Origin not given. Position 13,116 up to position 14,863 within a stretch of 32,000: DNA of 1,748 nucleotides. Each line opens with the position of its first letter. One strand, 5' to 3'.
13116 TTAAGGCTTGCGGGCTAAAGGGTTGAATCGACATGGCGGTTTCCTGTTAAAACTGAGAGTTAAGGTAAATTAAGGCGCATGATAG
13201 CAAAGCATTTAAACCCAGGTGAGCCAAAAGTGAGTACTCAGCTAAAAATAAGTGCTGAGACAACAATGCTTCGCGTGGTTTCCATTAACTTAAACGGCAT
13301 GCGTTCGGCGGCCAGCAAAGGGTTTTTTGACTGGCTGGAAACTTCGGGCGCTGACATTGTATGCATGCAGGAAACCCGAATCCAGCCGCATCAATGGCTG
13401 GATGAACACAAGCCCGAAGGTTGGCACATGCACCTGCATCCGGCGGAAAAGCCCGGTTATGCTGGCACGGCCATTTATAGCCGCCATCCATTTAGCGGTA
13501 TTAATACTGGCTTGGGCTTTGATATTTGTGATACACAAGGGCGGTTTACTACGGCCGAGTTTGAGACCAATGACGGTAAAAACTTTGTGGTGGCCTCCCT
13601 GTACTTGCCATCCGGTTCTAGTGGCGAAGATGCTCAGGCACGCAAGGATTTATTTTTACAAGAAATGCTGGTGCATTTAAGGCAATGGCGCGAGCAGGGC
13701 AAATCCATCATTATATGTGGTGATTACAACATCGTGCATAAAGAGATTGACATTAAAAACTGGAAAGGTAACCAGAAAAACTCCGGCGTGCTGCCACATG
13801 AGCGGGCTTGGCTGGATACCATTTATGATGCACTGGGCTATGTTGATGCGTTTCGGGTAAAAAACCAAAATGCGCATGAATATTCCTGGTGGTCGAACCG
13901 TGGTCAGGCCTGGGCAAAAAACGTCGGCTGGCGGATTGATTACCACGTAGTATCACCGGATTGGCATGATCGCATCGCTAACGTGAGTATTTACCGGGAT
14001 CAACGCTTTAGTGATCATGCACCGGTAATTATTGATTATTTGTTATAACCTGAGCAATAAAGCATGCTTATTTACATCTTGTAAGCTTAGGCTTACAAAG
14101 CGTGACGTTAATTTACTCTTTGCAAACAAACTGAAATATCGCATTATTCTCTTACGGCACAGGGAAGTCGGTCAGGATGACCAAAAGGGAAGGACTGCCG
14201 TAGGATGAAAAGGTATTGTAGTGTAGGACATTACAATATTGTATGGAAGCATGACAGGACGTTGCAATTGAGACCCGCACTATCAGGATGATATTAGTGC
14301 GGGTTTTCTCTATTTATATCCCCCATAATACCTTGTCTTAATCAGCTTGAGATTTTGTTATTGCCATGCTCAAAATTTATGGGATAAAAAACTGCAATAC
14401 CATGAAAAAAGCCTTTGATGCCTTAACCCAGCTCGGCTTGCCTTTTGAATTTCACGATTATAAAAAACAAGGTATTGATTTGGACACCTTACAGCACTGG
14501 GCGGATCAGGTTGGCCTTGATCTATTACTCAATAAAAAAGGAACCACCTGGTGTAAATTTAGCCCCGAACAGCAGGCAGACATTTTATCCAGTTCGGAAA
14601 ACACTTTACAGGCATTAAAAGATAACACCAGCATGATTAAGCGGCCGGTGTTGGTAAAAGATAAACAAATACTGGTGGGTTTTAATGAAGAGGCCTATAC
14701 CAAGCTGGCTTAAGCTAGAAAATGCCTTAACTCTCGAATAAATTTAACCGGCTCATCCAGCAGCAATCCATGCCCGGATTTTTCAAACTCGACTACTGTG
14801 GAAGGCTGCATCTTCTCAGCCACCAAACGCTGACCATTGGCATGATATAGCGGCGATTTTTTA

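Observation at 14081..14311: Unannotated Csr/Rsm-family sponge sRNA with a perfect GacA box in the xthA/yffB gap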

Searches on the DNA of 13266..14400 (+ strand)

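Call 4: search_rna_families(source=window, start=14000, end=14400, threshold=evalue, max_evalue=10, show_alignments=5)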
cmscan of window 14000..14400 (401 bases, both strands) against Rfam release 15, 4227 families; matches with E-value up to 10: 4.
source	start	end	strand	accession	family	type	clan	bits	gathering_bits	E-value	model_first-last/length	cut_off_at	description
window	14221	14250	-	RF01351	CRISPR-DR42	Gene; CRISPR;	-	20.3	40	1.8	1-29/29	no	CRISPR RNA direct repeat element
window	14221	14249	-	RF01353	CRISPR-DR44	Gene; CRISPR;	-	20.2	35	1.1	1-28/28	no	CRISPR RNA direct repeat element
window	14027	14085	+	RF01690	Bacillaceae-1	Gene; sRNA;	-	13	35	9.5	1-67/67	no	Bacillaceae-1 RNA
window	14210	14309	+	RF02144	rsmX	Gene;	CL00106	12.3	56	6.7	1-114/114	no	rsmX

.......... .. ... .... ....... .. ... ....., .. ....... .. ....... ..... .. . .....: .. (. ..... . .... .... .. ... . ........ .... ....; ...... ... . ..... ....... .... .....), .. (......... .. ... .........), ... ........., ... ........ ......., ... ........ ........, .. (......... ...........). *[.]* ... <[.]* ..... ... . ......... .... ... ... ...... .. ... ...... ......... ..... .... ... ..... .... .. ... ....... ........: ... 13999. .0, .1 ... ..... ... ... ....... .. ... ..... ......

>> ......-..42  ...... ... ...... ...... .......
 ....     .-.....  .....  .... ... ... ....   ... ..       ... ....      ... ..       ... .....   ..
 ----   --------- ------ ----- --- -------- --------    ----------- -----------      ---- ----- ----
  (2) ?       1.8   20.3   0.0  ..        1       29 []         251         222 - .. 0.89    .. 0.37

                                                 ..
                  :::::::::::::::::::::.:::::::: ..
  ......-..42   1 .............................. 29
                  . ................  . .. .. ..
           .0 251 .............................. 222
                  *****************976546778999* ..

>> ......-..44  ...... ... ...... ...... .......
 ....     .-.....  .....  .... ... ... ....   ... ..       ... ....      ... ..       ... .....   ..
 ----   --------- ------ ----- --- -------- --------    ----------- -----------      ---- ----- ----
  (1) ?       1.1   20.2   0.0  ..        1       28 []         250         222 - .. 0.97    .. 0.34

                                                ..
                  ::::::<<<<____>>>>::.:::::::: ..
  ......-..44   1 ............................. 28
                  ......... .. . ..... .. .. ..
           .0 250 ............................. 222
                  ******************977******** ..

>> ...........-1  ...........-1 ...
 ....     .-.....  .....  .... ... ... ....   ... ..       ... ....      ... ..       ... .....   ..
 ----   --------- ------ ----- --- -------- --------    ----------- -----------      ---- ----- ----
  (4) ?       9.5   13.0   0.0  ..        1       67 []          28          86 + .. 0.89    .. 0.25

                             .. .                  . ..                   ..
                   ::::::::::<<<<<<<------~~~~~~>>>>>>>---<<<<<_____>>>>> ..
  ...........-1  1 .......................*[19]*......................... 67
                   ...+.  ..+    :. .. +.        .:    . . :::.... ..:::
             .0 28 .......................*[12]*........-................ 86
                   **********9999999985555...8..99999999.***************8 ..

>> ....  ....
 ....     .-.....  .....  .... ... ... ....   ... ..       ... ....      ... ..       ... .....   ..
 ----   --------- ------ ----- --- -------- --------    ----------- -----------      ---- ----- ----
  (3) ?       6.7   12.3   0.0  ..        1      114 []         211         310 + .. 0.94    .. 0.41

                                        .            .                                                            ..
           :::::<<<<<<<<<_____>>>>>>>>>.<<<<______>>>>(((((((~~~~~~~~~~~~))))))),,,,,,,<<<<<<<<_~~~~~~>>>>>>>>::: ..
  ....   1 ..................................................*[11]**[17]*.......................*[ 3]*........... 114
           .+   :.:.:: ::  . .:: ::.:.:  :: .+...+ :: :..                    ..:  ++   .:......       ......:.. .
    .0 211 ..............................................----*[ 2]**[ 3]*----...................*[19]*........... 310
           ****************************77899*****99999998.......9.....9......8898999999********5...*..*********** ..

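Call 60: build_rna_model(alignment_id=A2)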
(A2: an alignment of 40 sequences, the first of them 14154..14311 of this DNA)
Model R1 built from alignment A2 (40 sequences, 168 columns); structure: RNAalifold consensus.
model positions 154; base pairs 20; branch points 1; effective number of sequences 1.75; information 0.59 bits per position. Calibrated on 0.2 Mb of random sequence (short: E-values are rough).
structure used (alignment columns):
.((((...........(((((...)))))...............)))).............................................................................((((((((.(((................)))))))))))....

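Call 61: search_with_rna_model(model_id=R1, source=window, max_evalue=10, filters=off, show_alignments=1)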
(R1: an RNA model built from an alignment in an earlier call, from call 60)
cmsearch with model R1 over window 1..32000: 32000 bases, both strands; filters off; matches with E-value up to 10: 17.
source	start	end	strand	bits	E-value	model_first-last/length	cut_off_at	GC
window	14154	14311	+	139.7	6.8e-32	1-154/154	no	0.46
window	8383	8425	+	9.8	0.31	1-154/154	no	0.47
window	5003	5103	-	9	0.47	1-154/154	no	0.5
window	29682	29818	-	7.4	1.1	1-154/154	no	0.42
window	14271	14306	-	7.3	1.2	115-149/154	no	0.47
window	10091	10165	-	7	1.4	1-154/154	no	0.37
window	14097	14201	-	6.5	1.9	1-154/154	no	0.44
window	25521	25631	-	5.1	4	1-154/154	no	0.44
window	25342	25384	+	4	7.3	108-150/154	no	0.58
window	4795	4897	-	3.9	7.7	1-154/154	no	0.49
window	24146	24201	+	3.7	8.5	1-154/154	no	0.52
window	1071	1166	-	3.7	8.7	1-154/154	no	0.45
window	4430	4502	+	3.6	8.7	1-154/154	no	0.56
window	20568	20691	+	3.6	8.7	1-154/154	no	0.39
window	16944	17084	-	3.6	8.7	1-154/154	no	0.55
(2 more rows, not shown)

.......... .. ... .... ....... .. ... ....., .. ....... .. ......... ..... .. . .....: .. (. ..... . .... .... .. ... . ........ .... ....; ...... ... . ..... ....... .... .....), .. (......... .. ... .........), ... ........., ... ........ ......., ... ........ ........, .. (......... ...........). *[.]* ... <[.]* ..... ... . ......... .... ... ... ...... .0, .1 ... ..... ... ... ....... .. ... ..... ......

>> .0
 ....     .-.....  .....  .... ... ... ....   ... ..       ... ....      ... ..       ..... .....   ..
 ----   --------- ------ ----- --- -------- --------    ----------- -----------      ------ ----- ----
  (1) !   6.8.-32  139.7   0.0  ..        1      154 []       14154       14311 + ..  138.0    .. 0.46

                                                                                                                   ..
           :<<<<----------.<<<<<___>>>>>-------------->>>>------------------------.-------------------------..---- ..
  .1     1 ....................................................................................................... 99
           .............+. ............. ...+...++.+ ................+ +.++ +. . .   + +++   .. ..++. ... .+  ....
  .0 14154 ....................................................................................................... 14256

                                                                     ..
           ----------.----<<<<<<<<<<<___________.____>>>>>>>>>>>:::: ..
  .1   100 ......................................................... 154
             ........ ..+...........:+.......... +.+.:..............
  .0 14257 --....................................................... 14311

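Call 62: search_with_rna_model(model_id=R1, sources=[L001, L002, L003, L004, L005, L006, L007, L008, L009, L010, L011, L012, L013, L014, L015, L016, L017, L018, L019, L020, L021, L022, L023, L024, L025, L026, L027, L028, L029, L030, L031, L032, L033, L034, L035, L036, L037, L038, L039, L040, L041, L042, L043, L044, L045, L046, L047, L048, L049, L050, L051, L052, L053, L054, L055, L056, L057, L058, L059, L060, L061, L062, L063, L064, L065, L066, L067, L068, L069, L070, L071, L072, L073, L074, L075, L076, L077, L078, L079, L080, L081, L082, L083, L084, L085, L086, L087, L088, L089], max_evalue=1)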
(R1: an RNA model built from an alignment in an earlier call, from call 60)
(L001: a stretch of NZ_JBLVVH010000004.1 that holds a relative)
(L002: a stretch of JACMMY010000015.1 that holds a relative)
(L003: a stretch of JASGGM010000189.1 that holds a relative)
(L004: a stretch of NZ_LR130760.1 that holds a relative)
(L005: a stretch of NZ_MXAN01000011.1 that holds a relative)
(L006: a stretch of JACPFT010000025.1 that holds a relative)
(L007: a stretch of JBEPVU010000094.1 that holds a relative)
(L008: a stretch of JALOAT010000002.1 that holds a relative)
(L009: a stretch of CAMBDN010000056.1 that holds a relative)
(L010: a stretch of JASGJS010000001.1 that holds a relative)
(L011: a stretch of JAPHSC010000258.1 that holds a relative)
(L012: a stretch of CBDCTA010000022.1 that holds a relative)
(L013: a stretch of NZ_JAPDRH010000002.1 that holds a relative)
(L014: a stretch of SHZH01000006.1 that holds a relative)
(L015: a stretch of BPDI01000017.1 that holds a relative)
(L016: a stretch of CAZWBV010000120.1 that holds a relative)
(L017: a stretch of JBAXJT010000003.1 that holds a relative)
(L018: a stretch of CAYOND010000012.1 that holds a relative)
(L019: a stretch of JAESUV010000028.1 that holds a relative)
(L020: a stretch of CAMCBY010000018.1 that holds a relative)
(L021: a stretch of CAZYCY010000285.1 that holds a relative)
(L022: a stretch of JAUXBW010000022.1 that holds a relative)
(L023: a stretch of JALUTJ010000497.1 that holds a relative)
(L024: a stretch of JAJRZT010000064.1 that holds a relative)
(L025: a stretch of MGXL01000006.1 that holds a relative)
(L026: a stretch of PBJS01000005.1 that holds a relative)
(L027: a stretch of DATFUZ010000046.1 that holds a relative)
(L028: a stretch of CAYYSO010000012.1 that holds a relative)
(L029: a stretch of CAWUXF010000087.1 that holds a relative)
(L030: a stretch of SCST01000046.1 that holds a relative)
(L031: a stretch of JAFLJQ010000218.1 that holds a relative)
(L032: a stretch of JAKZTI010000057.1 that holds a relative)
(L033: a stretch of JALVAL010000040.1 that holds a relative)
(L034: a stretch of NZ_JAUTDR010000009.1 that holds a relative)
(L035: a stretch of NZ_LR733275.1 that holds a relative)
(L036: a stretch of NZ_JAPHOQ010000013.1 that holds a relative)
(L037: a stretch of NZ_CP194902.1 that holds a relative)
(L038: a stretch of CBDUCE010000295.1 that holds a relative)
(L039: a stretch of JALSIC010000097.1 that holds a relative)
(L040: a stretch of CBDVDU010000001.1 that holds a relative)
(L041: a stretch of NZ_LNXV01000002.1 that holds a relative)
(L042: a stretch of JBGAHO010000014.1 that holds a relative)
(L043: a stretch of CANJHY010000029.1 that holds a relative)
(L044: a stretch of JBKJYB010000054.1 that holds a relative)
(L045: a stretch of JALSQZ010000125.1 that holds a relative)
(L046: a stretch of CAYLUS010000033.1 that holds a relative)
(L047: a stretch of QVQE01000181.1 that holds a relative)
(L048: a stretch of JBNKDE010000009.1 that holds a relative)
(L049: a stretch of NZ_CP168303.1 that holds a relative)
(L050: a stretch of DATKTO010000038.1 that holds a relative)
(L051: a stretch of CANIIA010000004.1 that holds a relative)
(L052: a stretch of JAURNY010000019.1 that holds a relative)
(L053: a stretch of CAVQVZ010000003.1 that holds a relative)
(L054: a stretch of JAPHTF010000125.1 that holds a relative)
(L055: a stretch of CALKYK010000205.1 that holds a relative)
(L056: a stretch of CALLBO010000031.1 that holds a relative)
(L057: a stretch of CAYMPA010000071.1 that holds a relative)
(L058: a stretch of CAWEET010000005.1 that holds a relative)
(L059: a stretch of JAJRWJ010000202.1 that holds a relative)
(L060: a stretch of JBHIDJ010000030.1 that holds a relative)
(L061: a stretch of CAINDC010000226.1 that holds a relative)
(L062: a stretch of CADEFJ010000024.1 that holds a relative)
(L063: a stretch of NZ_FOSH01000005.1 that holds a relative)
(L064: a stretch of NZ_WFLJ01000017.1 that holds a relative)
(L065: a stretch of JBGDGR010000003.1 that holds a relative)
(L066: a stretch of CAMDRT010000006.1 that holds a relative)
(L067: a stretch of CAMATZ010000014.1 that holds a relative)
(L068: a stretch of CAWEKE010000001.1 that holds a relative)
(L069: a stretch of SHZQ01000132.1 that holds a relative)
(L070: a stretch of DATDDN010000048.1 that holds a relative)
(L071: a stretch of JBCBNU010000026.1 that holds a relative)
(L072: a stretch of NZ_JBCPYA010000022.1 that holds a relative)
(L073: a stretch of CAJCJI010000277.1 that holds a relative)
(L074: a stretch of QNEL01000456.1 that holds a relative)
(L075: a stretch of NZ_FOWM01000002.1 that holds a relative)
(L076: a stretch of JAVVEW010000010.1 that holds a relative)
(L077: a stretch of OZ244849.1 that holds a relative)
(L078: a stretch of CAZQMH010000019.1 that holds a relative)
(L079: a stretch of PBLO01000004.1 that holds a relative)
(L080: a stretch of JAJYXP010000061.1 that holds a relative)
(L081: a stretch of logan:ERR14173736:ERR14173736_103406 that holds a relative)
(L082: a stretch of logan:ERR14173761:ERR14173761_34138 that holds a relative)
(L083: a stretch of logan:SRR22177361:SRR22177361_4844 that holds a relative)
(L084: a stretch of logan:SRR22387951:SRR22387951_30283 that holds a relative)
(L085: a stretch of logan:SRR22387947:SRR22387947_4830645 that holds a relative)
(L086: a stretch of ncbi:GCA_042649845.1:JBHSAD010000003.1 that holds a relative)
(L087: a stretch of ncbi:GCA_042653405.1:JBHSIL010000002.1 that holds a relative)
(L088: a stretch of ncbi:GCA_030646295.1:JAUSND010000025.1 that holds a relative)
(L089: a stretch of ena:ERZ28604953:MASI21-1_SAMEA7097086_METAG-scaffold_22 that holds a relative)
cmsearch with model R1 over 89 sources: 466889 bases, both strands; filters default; matches with E-value up to 1: 11.
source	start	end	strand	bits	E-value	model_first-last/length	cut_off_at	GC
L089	2443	2597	+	164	1.8e-36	1-154/154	no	0.45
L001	3384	3534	+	158.1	4.4e-35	1-154/154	no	0.44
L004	3384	3526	+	148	1e-32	1-154/154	no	0.45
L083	3942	4103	+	135.3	1.1e-29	1-154/154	no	0.49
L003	3298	3451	+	133.6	2.6e-29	1-154/154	no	0.44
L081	3934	4093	+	125.9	1.8e-27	1-154/154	no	0.49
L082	3934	4093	+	125.6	2.1e-27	1-154/154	no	0.49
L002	3369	3529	+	28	0.00023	1-154/154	no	0.45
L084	3969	3993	+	22.3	0.0049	1-24/154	3'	0.6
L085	1607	1631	+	22.3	0.0049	1-24/154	3'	0.6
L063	2688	2820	+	14.3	0.38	1-154/154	no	0.51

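Call 88: search_rna_families(sources=[L001, L089, L081, L102], threshold=gathering)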
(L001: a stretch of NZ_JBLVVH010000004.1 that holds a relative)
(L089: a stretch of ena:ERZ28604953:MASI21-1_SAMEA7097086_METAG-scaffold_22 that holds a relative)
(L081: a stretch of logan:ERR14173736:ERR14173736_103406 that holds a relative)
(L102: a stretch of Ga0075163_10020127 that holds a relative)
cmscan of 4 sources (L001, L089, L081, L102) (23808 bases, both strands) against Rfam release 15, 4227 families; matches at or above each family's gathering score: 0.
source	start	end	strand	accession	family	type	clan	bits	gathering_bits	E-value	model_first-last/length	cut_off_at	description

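Call 93: build_rna_model(alignment_id=A3)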
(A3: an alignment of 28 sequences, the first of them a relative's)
Model R2 built from alignment A3 (28 sequences, 163 columns); structure: RNAalifold consensus.
model positions 155; base pairs 25; branch points 1; effective number of sequences 1.42; information 0.59 bits per position. Calibrated on 0.2 Mb of random sequence (short: E-values are rough).
structure used (alignment columns):
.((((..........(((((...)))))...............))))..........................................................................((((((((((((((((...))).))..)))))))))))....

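Call 94: search_with_rna_model(model_id=R2, source=window, max_evalue=1, filters=off, show_alignments=1)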
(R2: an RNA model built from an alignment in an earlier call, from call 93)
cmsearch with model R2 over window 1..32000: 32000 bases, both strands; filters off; matches with E-value up to 1: 4.
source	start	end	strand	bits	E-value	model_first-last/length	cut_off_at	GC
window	14154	14311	+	112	2.3e-25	1-155/155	no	0.46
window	29683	29818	-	10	0.39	1-155/155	no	0.43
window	8383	8425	+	9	0.66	1-155/155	no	0.47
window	14057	14201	-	8.4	0.91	1-155/155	no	0.41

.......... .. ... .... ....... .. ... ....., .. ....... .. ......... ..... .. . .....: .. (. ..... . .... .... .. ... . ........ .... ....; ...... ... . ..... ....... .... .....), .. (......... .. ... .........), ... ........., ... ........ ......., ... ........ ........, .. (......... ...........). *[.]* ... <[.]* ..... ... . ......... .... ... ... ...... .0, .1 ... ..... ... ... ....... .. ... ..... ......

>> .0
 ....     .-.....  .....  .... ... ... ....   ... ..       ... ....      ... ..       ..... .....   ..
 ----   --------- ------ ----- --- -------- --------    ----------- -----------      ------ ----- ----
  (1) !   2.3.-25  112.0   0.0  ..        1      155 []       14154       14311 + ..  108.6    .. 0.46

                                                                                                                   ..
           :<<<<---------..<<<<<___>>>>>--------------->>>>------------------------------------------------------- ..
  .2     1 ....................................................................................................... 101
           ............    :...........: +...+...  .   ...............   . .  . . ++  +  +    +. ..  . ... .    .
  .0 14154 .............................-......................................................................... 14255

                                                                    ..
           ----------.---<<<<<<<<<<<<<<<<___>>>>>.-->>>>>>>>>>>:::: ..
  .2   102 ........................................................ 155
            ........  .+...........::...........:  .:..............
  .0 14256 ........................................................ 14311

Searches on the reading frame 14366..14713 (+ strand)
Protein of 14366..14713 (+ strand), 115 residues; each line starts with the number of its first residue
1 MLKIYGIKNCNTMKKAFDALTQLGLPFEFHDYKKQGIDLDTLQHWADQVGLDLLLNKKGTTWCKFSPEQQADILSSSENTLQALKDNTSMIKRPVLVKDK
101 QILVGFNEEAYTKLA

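Call 13: search_protein_families(library=ncbifam, proteins=[window:14366-14713:+])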
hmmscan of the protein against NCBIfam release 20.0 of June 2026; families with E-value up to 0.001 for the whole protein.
window:14366-14713:+ (115 aa): 9 families
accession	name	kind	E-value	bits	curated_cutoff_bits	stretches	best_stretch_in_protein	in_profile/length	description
NF008107.0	PRK10853.1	equivalog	2e-29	102.1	121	1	1-113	2-114/119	ArsC family reductase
TIGR01617.1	arsC_related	subfamily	6.8e-24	84.4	75.05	1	2-113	1-114/117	Spx/MgsR family RNA polymerase-binding regulatory protein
NF009885.0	PRK13344.1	equivalog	9e-08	32.1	152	1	1-109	1-108/132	transcriptional regulator Spx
NF041106.1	ArsC_rel_Se_1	subfamily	3.7e-07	30.7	85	1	5-111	5-107/107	ArsC family (seleno)protein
NF041114.2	gluta_UXX_star_1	equivalog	1.5e-06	28.3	72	0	3-42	2-41/70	UXX-star selenoprotein family 1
NF002459.0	PRK01655.1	subfamily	3e-06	27.3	123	1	1-110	1-109/132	transcriptional regulator Spx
TIGR00014.1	arsC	equivalog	1.1e-05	25.9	106.05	1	3-108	2-107/114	arsenate reductase (glutaredoxin)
TIGR02196.1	GlrX_YruB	hypoth_equivalog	1.3e-05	25.6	88.55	0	1-51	1-51/74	glutaredoxin-like protein, YruB-family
NF041212.1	Uxx_star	subfamily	0.00024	21.3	66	0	70-108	28-66/70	Uxx-star family glutaredoxin-like (seleno)protein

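Call 14: find_encoding_contigs(protein=window:14366-14710:+, flank=3000, max_places=6)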
Protein window:14366-14710:+ (115 aa): no gene with exactly this product is on record in the collection.
